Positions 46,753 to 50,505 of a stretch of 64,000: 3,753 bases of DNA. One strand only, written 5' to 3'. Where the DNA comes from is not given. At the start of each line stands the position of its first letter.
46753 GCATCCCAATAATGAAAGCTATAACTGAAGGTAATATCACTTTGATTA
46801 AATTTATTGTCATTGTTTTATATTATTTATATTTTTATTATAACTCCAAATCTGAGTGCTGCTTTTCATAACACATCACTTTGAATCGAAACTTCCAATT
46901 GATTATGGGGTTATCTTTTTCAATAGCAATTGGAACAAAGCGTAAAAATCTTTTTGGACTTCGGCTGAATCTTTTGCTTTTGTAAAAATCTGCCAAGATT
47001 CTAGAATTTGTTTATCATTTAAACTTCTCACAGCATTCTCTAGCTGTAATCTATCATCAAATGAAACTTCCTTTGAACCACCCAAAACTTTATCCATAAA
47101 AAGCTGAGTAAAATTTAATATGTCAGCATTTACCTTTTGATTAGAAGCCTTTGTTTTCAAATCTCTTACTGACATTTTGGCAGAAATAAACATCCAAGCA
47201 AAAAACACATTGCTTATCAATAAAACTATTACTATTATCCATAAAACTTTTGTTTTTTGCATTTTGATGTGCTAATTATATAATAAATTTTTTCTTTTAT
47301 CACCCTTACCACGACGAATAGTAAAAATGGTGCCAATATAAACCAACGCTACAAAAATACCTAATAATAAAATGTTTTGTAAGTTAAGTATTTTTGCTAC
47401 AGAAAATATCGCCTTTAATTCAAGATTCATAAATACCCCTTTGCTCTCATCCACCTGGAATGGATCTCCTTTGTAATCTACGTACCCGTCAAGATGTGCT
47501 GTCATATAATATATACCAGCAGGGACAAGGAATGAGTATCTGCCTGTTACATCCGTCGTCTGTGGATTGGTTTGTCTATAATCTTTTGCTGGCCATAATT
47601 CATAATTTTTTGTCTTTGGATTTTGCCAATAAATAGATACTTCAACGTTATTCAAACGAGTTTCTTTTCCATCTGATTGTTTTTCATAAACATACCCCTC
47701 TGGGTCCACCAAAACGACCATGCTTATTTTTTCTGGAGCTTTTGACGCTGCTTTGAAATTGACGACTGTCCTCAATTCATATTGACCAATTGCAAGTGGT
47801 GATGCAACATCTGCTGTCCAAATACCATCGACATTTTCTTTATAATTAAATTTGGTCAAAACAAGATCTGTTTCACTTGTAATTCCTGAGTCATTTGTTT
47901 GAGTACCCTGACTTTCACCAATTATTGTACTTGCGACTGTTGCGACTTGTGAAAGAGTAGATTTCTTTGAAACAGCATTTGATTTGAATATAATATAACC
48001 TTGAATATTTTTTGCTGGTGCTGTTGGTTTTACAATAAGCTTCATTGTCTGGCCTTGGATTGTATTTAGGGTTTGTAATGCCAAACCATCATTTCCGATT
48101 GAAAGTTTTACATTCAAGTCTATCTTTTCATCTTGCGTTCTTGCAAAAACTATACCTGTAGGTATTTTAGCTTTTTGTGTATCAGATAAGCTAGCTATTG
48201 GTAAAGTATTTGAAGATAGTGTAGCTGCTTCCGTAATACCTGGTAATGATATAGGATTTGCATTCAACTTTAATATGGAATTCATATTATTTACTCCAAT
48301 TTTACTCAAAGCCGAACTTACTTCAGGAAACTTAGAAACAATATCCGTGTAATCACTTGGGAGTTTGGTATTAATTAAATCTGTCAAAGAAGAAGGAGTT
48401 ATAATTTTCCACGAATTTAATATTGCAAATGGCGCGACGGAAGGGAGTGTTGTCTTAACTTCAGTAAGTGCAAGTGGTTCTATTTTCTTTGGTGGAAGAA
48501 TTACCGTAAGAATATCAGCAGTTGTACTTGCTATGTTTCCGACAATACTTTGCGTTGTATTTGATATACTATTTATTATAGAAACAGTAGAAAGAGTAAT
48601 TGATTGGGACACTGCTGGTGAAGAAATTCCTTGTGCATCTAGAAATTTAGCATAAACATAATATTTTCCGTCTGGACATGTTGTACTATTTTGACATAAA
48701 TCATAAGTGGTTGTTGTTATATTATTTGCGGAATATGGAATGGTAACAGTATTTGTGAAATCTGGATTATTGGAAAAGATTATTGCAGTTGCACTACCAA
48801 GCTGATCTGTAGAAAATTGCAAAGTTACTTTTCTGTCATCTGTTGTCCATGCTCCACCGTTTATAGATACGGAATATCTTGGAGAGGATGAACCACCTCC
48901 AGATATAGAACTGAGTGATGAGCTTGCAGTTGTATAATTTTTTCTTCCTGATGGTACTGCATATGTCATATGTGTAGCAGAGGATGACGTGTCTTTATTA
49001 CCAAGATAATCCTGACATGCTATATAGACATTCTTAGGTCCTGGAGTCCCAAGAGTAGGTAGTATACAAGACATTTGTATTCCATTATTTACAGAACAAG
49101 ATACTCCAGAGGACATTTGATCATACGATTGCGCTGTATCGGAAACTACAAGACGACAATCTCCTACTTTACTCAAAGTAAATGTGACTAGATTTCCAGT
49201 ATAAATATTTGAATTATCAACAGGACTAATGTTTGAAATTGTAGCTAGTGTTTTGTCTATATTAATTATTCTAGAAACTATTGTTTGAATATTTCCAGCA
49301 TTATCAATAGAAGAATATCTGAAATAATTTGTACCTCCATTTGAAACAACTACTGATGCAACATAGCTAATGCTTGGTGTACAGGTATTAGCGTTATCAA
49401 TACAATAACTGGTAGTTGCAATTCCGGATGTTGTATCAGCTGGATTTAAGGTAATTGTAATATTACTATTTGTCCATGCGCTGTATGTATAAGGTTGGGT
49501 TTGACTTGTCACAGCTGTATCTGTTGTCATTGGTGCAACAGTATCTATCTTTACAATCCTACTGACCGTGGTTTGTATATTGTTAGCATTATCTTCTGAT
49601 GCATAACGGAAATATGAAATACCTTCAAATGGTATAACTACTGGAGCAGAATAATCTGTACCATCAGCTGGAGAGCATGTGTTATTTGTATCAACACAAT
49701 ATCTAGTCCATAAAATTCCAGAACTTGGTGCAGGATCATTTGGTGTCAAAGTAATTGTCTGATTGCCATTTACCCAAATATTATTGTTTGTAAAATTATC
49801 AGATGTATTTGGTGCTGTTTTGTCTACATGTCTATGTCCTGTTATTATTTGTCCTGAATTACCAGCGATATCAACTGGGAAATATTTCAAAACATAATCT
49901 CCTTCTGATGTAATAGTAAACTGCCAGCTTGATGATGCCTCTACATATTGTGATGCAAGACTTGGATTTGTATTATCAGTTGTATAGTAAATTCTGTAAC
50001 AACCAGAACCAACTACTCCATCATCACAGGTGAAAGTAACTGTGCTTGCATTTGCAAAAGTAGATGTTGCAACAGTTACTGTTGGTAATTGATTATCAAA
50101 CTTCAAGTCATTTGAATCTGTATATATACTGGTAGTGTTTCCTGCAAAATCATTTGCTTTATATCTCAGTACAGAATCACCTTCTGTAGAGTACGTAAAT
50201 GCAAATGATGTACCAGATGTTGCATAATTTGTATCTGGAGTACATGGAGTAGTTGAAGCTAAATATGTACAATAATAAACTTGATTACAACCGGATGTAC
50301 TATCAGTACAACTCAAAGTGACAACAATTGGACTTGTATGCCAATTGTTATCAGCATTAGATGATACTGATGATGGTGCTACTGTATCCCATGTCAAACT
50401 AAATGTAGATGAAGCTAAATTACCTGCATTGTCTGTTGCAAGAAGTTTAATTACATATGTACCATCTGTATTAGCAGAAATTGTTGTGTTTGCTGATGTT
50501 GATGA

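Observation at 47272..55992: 2,906-aa surface protein with DUF285/BspA-type repeats, beta-helix, LamG and Ig-like modules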

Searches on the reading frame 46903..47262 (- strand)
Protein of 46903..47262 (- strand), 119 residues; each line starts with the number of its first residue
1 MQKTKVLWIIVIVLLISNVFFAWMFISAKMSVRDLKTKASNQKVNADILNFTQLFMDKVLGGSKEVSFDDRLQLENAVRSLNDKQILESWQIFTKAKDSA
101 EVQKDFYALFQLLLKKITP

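Call 9: search_protein_families(library=pfam, proteins=[window:46903-47262:-], max_evalue=0.01)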
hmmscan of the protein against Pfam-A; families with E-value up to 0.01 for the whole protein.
window:46903-47262:- (119 aa): 0 families

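Call 13: search_protein_families(library=pfam, proteins=[window:46903-47262:-], max_evalue=5)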
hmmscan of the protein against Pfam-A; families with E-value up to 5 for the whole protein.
window:46903-47262:- (119 aa): 1 family
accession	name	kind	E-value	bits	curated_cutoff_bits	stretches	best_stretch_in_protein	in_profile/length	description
PF15581.11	Imm58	-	0.017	15.6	25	1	2-43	3-44/109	Immunity protein 58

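Call 51: find_related_loci(query=A1, collection=genome_contigs, flank=10000)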
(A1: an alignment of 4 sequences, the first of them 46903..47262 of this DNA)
Query A1 (119 aa) in genome_contigs; peptide patterns used: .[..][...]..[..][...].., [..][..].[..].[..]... (x = any residue, [..] = any of these).
122 stretches matched a pattern; 15 encode a relative of the query (tblastn E <= 1e-3); 15 distinct loci.
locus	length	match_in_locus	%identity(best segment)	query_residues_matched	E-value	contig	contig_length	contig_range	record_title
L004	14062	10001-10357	81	1-119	2e-61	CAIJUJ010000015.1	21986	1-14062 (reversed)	uncultured bacterium isolate AM-lipid-01-D8_bin-1660 genome assembly, contig: bin-1660:15/35, whole genome shotgun seque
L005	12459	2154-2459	72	17-118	5e-48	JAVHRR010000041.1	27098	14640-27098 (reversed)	MAG: Candidatus Paceibacterota bacterium isolate WB02no4_35_12 NODE_782_length_27098_cov_7.486374, whole genome shotgun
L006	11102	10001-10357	56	1-119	1e-39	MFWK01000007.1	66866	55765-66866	MAG: Candidatus Nomurabacteria bacterium RIFOXYD2_FULL_35_12 rifoxyd2_full_scaffold_151, whole genome shotgun sequence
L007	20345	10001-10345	53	1-117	4e-34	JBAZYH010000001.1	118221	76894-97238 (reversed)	MAG: Candidatus Paceibacterota bacterium isolate SO_2017_GW1_76 NODE_1106_length_118221_cov_1.877191_OW334_2017, whole g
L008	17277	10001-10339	42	1-113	1e-24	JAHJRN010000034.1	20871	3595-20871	MAG: Patescibacteria group bacterium isolate OS_PC_MetaG.mb.153 OS_PC_MetaG.mb.153_k141_777135, whole genome shotgun seq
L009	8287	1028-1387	38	1-119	1e-24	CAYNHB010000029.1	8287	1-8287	MAG TPA_asm: uncultured Candidatus Saccharibacteria bacterium isolate SRP178699_co2_133 genome assembly, contig: NODE_93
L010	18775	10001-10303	44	17-117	2e-23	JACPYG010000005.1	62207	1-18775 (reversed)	MAG: Candidatus Staskawiczbacteria bacterium isolate NC_groundwater_857_Pr1_B-0.1um_35_19 Montesol18_Bp1_scaffold_441167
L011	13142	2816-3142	40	9-117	2e-22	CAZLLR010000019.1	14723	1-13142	MAG TPA_asm: uncultured Candidatus Saccharibacteria bacterium isolate SRP216583_co1_142 genome assembly, contig: NODE_36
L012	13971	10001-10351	35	2-118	5e-22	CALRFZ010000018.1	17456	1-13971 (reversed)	MAG: Candidatus Staskawiczbacteria bacterium isolate Ike-100m-1 genome assembly, contig: Ike-100-c1156, whole genome sho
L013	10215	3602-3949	37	2-117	7e-22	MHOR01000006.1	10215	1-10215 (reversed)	MAG: Candidatus Staskawiczbacteria bacterium RIFCSPHIGHO2_02_FULL_34_10 rifcsphigho2_02_scaffold_13933, whole genome sho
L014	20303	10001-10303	38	17-117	9e-21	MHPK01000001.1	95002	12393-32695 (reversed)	MAG: Candidatus Staskawiczbacteria bacterium RIFOXYB1_FULL_38_37 rifoxyb1_full_scaffold_116, whole genome shotgun sequen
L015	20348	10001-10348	35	2-117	4e-19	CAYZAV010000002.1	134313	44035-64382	MAG TPA_asm: uncultured Candidatus Saccharibacteria bacterium isolate ERP113451_co3_22 genome assembly, contig: NODE_28_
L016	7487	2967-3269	38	17-117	4e-19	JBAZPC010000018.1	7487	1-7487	MAG: Candidatus Paceibacterota bacterium isolate SO_2017_SWC_20 scaffold_8434_c1_LP-4_2017, whole genome shotgun sequenc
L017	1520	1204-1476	42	15-105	6e-18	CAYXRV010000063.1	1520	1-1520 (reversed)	MAG TPA_asm: uncultured Candidatus Saccharibacteria bacterium isolate SRP269290_co5_273 genome assembly, contig: NODE_95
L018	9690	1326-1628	39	17-117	4e-17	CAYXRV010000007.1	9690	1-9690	MAG TPA_asm: uncultured Candidatus Saccharibacteria bacterium isolate SRP269290_co5_273 genome assembly, contig: NODE_28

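Call 60: search_solved_structures(query=A1, max_evalue=10)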
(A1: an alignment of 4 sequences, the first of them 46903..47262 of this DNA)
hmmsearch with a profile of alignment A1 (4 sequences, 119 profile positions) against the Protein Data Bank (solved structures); distinct sequences matched with E-value up to 10: 1.
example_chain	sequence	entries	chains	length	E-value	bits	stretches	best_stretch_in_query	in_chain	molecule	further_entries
3km9_X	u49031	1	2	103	0.24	14.7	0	52-70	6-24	Staphylococcal enterotoxin-like toxin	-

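Call 61: find_homologous_proteins(query=A1, max_evalue=0.001)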
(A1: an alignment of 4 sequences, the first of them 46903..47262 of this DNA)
Query A1 (4 sequences) (119 aa, profile of the alignment): 343 proteins with E <= 0.001 among 898 candidates; the best 120 are listed.
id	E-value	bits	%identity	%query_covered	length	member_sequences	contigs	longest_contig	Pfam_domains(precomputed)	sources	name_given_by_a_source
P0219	2.3e-57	210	100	100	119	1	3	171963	-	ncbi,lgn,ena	-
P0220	2.4e-56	207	81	100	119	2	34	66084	-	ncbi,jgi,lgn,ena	-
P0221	1.6e-51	191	82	99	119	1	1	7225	-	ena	-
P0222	1.3e-50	188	38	85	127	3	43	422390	-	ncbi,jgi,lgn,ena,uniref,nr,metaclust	ncbi:MAG: hypothetical protein A2402_01975 [Candidatus Staskawiczbacteria bacterium RIFOXYC1_FULL_37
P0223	1.5e-50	188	38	85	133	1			-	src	-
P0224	1.1e-49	185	69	99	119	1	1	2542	-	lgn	-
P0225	2.3e-49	184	72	86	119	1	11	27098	-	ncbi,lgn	-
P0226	3.2e-48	181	66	99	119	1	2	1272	-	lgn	-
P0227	9.1e-48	179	70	100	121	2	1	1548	-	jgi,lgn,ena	-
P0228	1.7e-47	178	72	100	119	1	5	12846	-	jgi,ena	-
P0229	5.3e-47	177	69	99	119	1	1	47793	-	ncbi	-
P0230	1.2e-45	172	62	99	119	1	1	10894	-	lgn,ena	-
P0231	4.4e-45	170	66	98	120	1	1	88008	-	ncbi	-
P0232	9.7e-45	169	66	97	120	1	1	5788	-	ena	-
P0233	3.1e-44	168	66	98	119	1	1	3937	-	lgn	-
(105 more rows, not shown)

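Call 62: find_encoding_contigs(protein=P0219, flank=1000, max_places=3)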
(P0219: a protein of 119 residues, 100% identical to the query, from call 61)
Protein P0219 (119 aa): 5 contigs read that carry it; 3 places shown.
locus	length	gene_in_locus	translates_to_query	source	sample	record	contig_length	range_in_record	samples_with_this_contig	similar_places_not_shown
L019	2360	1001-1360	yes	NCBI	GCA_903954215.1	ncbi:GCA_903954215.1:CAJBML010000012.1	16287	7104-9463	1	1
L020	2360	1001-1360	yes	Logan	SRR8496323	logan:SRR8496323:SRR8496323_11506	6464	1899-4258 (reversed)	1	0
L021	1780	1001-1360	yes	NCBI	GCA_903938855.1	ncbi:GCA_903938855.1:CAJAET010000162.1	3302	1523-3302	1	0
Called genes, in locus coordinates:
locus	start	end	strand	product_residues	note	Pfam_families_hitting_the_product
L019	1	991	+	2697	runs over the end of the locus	?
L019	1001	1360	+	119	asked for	-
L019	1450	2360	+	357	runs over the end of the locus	PF00953:Glycos_transf_4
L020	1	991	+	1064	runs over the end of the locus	?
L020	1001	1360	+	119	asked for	-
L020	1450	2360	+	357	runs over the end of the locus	PF00953:Glycos_transf_4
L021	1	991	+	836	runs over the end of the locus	?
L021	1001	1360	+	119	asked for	-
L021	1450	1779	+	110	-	?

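Call 69: search_protein_families(library=ncbifam, proteins=[window:46903-47262:-], max_evalue=5)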
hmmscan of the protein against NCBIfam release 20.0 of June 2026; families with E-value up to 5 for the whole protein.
window:46903-47262:- (119 aa): 2 families
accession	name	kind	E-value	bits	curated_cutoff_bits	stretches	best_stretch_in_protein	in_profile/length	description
NF045999.1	MAG1140_fam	equivalog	0.047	13.9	35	1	2-31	4-33/126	MAG1140 family protein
NF047981.1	RC1041_fam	subfamily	0.55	10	90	1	2-26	19-43/57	RC1041 family protein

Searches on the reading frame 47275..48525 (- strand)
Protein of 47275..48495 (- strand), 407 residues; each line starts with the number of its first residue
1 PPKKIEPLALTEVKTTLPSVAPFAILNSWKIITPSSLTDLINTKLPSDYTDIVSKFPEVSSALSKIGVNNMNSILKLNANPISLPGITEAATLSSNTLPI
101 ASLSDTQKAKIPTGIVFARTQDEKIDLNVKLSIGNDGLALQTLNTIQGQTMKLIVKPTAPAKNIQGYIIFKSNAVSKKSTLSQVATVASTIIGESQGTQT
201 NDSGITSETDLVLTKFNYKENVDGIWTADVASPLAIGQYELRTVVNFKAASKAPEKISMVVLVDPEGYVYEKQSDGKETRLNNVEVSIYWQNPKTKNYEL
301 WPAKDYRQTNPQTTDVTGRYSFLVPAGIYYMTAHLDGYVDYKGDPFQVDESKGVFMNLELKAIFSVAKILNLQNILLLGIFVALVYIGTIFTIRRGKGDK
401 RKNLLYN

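Call 13: search_protein_families(library=pfam, proteins=[window:47275-48495:-], max_evalue=5)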
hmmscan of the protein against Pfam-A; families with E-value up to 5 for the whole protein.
seq(407 aa): 2 families
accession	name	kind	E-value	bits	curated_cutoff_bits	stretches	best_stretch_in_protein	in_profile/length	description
PF13620.12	CarboxypepD_reg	-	0.0012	19.5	32.3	1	309-360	29-81/82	Carboxypeptidase regulatory-like domain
PF07659.16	DUF1599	-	0.17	12.7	25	1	27-45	7-25/61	Nucleotide modification associated domain 1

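Call 47: predict_structure(alignment_id=A3)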
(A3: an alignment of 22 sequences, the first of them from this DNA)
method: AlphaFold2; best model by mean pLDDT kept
length: 417 residues; sequences in the alignment: 22
mean_pLDDT: 72.0   pTM: 0.54
mean pLDDT of the five models: 72.0, 70.5, 69.5, 68.7, 65.6
residues with pLDDT >= 90: 98; 70-90: 159; 50-70: 89; < 50: 71
segments of 3 or more residues with pLDDT < 50: 18-20, 35-53, 183-219, 415-417
pLDDT, mean of each block of 10 residues (from residue 1): 50 51 51 46 38 62 77 60 58 79 71 87 89 80 74 81 93 91 41 26 28 34 85 91 79 92 88 80 87 94 92 70 85 86 94 88 80 70 82 91 66 49
secondary structure, 60 per line:
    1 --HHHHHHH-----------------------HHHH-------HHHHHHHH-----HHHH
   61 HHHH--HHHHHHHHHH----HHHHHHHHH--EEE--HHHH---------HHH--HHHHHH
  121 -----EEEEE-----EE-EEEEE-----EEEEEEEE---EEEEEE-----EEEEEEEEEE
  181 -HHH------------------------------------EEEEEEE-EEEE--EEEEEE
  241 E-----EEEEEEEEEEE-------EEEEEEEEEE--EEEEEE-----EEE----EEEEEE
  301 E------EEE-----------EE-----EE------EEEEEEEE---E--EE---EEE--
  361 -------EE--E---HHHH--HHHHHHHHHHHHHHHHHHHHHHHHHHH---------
elements in order: H3-9 H33-36 H44-51 H57-64 H67-76 H81-89 E92-94 H97-100 H115-120 E126-130 E139-143 E149-156 E160-165 E171-180 E221-227 E229-232 E235-241 E247-257 E265-274 E277-282 E288-290 E295-301 E308-310 E337-344 E356-358 H376-379 H382-408

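Call 50: fold_search(model_id=the predicted structure, library=pdb)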
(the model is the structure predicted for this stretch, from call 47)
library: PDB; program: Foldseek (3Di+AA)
matches with E <= 10: 1781; with E <= 0.001: 20
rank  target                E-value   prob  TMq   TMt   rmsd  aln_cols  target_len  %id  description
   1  6ixy_B                4.1e-05  0.99  0.16  0.15  17.2       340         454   12  X-ray structure of major pilin from C. perfringens SM101 (released 2019-08-14)
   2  8qox_B                6.8e-05  1.00  0.18  0.16  14.7       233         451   15  Two-component assembly of SlaA and SlaB S-layer proteins of Sulfolobus acidocaldarius (released 2024-02-21)
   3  9vqn                  2.3e-04  0.98  0.20  0.19  13.6       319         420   10  Crystal structure of Se-Met SSA1633 from Streptococcus sanguinis (Phase determination model) (released 2026-01-21)
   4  6jk7                  2.8e-04  0.99  0.13  0.17  15.3       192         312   14  Crystal structure of SpaE basal pilin from Lactobacillus rhamnosus GG - Trigonal form (released 2019-06-26)
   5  8wxd_A                3.3e-04  0.97  0.20  0.20  12.3       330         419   11  Crystal Structure of shaft pilin PilA from Streptococcus sanguinis (released 2025-05-07)
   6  2ww8                  3.5e-04  1.00  0.17  0.09  23.0       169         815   14  Structure of the pilus adhesin (RrgA) from Streptococcus pneumoniae (released 2010-01-19)
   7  9bl2_G                4.1e-04  0.85  0.16  0.20  19.5       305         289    9  KIR3DL1*001 in complex with HLA-B*57:03 presenting the AW10 peptide (released 2024-11-13)
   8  2nsm                  4.4e-04  1.00  0.16  0.17   7.5       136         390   15  Crystal structure of the human carboxypeptidase N (Kininase I) catalytic domain (released 2007-04-24)
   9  6tro_D                4.4e-04  1.00  0.18  0.36  14.1       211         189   12  Crystal structure of the T-cell receptor GVY01 bound to HLA A2*01-GVYDGREHTV (released 2020-06-24)
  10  5f0m_B                6.1e-04  0.96  0.20  0.26  16.6       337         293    6  Structure of retromer VPS26-VPS35 subunits bound to SNX3 and DMT1 (SeMet labeled) (released 2016-12-07)
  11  1qmu_A                6.8e-04  1.00  0.16  0.17   7.5       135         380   18  Duck carboxypeptidase D domain II (released 2000-10-13)
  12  5n40                  7.2e-04  0.90  0.15  0.17  16.2       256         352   12  Structure of Yersinia pseudotuberculosis adhesin InvE (released 2017-04-12)
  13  6v3j_G                7.2e-04  0.77  0.15  0.19  20.0       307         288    9  KIR3DL1 in complex with HLA-B*57:03 presenting the peptide LSSPVTKSF (released 2020-05-20)
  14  6ixy_A                7.6e-04  0.85  0.16  0.15  16.8       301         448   13  X-ray structure of major pilin from C. perfringens SM101 (released 2019-08-14)
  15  5aq0_B                8.0e-04  1.00  0.17  0.80   4.0        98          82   19  The structure of the Transthyretin-like domain of the first catalytic domain of the HUMAN Carboxypeptidase D (released 2016-09-28)
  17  3mn8_C                9.4e-04  1.00  0.17  0.19   3.5       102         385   16  Structure of Drosophila melanogaster carboxypeptidase D isoform 1B short (released 2010-07-28)
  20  3mn8_B                9.9e-04  1.00  0.17  0.19   3.5       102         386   16  Structure of Drosophila melanogaster carboxypeptidase D isoform 1B short (released 2010-07-28)
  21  3mn8_D                1.0e-03  1.00  0.17  0.19   3.5       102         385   16  Structure of Drosophila melanogaster carboxypeptidase D isoform 1B short (released 2010-07-28)
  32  9g8b_A                1.6e-03  0.41  0.12  0.14  26.7       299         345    8  CryoEM structure of the fragment-2 (2892-3236) in the grappling hook protein A (GhpA) in the bacterium Aureispira sp.  (released 2024-10-16)
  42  3mn8_A                2.0e-03  1.00  0.16  0.17   4.2       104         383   18  Structure of Drosophila melanogaster carboxypeptidase D isoform 1B short (released 2010-07-28)
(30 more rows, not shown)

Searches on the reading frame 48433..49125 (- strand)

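Call 13: search_protein_families(library=pfam, proteins=[window:48433-49125:-], max_evalue=5)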
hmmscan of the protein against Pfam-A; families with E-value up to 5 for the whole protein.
seq(231 aa): 2 families
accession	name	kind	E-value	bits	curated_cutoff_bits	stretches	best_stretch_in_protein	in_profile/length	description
PF15116.11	CD52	-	0.061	13.8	27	1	41-78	1-28/44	CAMPATH-1 antigen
PF17339.8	PH_15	-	0.15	12.5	22.8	1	152-201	37-86/107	PH domain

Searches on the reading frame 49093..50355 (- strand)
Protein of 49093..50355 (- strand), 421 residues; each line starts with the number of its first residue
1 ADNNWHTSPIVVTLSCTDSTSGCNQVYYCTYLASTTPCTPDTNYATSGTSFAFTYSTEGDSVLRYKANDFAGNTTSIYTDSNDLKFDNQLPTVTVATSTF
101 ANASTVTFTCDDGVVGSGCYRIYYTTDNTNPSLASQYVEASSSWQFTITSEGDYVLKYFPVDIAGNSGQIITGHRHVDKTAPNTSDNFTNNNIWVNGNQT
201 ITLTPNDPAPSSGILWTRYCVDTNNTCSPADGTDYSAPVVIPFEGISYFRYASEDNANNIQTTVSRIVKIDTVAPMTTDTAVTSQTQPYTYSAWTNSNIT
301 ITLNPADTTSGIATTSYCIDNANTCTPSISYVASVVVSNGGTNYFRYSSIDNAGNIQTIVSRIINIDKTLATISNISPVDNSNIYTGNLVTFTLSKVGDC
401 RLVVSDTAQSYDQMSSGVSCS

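Call 13: search_protein_families(library=pfam, proteins=[window:49093-50355:-], max_evalue=5)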
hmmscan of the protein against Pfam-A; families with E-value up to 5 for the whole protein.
seq(421 aa): 4 families
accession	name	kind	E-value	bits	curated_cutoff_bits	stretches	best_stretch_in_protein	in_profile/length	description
PF13290.12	CHB_HEX_C_1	-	2.8e-07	30.8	22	1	97-172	3-67/67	Chitobiase/beta-hexosaminidase C-terminal domain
PF13287.12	Fn3_assoc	-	0.00034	21.1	23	1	121-172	11-56/59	Fn3 associated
PF23660.1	NOMO_8th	-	0.0035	17.8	27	1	274-309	37-72/105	NOMO eighth prealbumin-like domain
PF16403.11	Bact_surface_Ig-like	-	0.57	10.7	27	1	320-365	26-70/71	Bacterial surface protein, Ig-like domain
